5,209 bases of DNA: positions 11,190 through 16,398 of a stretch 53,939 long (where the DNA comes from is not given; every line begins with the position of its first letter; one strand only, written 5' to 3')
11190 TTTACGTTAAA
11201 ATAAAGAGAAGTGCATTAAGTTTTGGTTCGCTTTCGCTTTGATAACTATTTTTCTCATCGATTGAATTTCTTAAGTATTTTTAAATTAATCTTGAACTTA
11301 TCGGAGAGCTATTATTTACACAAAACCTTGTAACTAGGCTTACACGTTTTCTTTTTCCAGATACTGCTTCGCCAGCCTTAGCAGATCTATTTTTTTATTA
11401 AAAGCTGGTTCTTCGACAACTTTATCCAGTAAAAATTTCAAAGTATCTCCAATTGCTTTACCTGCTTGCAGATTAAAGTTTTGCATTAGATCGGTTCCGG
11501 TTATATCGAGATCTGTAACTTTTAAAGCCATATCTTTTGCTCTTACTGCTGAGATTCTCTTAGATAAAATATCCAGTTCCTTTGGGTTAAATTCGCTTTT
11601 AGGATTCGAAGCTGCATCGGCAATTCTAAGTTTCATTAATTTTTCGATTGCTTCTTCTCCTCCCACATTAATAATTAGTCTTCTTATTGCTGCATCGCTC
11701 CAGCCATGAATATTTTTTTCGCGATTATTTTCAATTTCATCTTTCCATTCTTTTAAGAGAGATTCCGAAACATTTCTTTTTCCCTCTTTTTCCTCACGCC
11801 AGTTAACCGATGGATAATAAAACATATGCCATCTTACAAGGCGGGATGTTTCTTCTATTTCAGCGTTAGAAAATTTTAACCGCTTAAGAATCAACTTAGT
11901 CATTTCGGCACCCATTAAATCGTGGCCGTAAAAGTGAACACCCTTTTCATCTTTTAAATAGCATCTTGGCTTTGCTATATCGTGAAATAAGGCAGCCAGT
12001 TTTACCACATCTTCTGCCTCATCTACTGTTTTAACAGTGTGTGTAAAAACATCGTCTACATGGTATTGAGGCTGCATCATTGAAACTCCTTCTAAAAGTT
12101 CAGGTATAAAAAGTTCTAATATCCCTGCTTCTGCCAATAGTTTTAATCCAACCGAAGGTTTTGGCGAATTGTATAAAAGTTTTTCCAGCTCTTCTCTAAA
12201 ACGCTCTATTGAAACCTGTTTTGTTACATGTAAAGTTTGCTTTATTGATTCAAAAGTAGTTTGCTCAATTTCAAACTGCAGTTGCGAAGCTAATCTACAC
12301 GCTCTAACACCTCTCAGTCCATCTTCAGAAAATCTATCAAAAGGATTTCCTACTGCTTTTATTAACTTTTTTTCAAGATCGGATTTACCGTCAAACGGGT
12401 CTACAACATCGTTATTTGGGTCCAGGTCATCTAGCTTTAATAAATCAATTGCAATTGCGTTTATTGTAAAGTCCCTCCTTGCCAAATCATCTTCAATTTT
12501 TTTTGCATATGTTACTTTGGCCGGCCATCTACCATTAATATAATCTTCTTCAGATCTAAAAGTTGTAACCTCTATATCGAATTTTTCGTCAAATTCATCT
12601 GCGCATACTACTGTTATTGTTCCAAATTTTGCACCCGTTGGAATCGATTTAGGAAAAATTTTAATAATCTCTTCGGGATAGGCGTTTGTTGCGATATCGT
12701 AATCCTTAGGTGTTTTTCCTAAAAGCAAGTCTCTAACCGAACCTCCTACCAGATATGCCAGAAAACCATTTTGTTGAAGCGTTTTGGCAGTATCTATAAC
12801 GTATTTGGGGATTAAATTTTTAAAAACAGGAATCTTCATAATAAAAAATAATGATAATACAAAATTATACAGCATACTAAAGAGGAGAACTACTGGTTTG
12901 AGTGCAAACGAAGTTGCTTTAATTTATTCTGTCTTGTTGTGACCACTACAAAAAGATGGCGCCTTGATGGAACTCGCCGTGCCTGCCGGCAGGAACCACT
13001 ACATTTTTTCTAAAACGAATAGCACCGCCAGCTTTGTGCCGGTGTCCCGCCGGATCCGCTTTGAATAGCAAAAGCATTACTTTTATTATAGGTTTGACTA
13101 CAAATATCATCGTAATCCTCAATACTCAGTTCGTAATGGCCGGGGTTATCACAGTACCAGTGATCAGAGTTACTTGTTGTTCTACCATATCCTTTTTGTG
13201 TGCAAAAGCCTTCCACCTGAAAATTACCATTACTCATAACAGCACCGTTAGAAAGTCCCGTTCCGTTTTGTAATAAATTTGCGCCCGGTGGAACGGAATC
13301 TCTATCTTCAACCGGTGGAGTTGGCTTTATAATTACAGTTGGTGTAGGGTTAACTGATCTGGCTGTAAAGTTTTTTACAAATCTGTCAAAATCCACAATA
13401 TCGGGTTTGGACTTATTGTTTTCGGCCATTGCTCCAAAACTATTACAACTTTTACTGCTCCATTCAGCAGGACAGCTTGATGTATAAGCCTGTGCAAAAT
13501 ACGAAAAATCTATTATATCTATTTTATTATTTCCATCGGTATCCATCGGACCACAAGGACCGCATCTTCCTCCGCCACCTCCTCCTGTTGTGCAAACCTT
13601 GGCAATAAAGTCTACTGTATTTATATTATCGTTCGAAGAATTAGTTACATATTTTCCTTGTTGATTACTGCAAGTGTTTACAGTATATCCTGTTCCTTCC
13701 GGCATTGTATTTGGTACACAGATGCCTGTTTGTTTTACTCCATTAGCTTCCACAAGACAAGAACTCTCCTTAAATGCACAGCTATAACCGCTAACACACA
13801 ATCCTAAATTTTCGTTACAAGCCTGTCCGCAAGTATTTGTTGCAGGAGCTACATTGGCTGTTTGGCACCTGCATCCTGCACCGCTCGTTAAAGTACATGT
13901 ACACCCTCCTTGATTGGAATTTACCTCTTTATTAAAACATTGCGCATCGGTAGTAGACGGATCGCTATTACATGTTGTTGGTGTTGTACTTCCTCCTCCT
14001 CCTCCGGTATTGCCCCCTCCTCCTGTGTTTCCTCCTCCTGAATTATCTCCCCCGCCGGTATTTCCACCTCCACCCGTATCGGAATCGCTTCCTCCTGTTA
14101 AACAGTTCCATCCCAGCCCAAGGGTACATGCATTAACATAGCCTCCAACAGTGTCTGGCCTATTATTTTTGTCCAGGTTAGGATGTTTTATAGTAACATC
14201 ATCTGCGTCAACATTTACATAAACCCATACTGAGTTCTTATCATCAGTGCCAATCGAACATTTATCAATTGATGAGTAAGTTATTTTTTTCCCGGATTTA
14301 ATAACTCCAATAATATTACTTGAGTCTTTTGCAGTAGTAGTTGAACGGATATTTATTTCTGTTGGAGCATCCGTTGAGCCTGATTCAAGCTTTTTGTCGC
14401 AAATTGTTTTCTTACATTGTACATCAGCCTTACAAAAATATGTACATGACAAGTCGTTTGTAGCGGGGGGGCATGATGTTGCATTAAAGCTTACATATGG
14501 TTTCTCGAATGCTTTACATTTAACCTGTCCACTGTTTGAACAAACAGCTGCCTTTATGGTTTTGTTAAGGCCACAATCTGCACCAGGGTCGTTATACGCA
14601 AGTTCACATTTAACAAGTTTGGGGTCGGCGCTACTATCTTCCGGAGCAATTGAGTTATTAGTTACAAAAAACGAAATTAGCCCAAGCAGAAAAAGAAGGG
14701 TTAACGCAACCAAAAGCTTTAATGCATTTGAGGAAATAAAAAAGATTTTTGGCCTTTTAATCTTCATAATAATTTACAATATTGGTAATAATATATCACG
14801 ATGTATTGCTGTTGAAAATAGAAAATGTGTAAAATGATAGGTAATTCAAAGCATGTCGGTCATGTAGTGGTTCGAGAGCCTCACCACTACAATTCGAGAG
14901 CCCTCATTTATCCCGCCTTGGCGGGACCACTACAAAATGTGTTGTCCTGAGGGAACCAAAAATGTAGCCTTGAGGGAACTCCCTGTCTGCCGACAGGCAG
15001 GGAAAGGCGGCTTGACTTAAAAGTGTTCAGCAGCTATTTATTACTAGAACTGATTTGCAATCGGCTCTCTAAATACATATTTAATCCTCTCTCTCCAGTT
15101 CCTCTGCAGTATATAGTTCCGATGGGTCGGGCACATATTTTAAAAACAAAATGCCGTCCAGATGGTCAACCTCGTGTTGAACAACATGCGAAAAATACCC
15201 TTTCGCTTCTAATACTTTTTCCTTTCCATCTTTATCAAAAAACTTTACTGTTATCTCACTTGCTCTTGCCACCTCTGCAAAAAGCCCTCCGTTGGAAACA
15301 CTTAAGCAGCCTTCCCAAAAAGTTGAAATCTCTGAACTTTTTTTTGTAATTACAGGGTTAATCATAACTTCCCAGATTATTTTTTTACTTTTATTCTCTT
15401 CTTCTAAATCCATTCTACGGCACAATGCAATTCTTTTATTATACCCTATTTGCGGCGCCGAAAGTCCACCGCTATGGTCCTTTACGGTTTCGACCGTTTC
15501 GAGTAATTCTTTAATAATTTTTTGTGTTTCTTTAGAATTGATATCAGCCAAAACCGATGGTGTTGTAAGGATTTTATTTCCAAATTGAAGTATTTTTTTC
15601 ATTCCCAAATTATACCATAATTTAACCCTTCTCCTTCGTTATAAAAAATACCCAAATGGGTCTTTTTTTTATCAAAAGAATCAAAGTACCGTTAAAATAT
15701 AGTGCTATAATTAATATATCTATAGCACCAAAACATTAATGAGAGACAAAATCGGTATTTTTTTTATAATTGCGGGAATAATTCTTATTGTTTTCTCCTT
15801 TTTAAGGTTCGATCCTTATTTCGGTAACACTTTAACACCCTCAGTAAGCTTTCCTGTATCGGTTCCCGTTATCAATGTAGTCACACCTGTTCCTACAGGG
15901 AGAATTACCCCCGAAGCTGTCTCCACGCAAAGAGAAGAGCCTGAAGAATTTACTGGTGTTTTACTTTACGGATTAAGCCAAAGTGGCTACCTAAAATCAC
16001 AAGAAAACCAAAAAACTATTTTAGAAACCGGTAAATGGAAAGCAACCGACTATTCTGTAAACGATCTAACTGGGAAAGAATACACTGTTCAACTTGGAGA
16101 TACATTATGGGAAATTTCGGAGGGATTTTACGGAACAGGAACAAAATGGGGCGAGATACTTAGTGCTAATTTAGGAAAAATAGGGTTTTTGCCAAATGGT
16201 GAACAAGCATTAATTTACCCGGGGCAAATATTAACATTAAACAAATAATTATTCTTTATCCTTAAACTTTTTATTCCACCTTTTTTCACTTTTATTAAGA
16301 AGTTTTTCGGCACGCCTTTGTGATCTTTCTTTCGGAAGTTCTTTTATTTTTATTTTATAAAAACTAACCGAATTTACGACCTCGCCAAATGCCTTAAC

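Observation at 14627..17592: Invariant APEDSSA motif right after the N-terminal anchor in two otherwise unrelated surface proteins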

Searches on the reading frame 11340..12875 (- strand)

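Call 69: search_protein_families(library=pfam, max_evalue=0.001, proteins=[window:11340-12875:-])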
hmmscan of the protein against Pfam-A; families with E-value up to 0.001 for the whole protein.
window:11340-12875:- (511 aa): 4 families
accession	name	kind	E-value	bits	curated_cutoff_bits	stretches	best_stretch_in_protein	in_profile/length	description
PF01743.26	PolyA_pol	-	6.7e-38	130.3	23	1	40-172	1-125/126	Poly A polymerase head domain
PF12627.12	PolyA_pol_RNAbd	-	9.3e-14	51.4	22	1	201-260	2-60/64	Probable RNA and SrmB- binding site of polymerase A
PF13735.12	tRNA_NucTran2_2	-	9.1e-11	42.4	27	1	452-499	99-146/149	tRNA nucleotidyltransferase domain 2 putative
PF01966.28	HD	-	1.3e-08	35.6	22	1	286-355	22-90/116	HD domain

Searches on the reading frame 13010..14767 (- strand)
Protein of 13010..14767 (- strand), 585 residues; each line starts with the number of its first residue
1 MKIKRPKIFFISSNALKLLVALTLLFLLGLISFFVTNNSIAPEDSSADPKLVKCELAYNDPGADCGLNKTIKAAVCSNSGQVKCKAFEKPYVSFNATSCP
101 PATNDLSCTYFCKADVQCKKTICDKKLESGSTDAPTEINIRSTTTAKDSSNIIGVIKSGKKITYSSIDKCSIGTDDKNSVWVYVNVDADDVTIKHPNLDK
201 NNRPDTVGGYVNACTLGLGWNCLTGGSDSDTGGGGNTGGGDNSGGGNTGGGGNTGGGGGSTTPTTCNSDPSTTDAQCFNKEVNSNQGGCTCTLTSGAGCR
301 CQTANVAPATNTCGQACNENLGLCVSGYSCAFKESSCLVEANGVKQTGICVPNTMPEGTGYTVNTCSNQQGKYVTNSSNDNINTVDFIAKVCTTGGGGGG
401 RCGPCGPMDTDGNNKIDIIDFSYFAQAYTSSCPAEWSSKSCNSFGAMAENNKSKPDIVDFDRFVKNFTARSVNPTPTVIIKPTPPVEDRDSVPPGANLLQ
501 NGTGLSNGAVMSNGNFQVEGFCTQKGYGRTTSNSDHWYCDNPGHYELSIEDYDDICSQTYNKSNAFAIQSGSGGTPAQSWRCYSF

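Call 12: search_protein_families(library=pfam, max_evalue=0.01, proteins=[window:13010-14767:-])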
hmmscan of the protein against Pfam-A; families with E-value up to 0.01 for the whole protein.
window:13010-14767:- (585 aa): 0 families

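Call 13: search_protein_families(library=ncbifam, max_evalue=0.01, proteins=[window:13010-14767:-])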
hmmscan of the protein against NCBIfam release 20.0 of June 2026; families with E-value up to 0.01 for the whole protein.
window:13010-14767:- (585 aa): 0 families

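Call 46: find_homologous_proteins(query=window:13010-14767:-, max_evalue=0.001)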
Query window:13010-14767:- (585 aa): 1 proteins with E <= 0.001 among 8000 candidates.
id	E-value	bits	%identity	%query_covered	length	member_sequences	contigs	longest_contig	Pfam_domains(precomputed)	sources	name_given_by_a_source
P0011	0.0e+0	1086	80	100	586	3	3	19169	-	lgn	-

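Call 67: search_solved_structures(query=window:13010-14767:-, max_evalue=0.1)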
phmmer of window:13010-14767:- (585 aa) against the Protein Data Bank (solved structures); distinct sequences matched with E-value up to 0.1: 2.
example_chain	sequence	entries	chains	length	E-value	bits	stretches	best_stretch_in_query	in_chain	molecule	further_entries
8dce_H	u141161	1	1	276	0.032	15.9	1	231-272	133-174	C144 scFv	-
2qg7_A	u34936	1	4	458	0.05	15.2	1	221-261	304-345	ethanolamine kinase Pv091845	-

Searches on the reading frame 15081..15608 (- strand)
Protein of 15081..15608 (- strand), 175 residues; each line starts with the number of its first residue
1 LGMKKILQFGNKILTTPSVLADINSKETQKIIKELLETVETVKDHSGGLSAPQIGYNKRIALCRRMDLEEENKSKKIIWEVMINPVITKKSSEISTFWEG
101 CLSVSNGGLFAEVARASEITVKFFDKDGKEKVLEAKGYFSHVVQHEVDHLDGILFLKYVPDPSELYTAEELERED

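Call 69: search_protein_families(library=pfam, max_evalue=0.001, proteins=[window:15081-15608:-])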
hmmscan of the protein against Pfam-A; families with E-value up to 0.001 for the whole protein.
window:15081-15608:- (175 aa): 1 family
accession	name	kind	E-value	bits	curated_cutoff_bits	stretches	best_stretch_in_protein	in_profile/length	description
PF01327.26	Pep_deformylase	-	1.2e-43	148.8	22.8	1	3-160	1-151/156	Polypeptide deformylase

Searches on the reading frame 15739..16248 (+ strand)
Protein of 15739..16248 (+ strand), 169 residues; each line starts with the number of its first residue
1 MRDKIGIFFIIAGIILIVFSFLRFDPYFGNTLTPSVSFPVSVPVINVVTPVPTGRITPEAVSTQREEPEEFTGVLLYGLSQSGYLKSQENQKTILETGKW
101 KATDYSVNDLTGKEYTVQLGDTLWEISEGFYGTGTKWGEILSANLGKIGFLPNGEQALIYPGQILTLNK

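Call 69: search_protein_families(library=pfam, max_evalue=0.001, proteins=[window:15739-16248:+])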
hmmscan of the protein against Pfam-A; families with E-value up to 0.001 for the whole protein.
window:15739-16248:+ (169 aa): 1 family
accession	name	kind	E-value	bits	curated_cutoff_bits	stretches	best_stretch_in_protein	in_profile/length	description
PF01476.26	LysM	-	3.1e-07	30.7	20.9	1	115-167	1-42/43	LysM domain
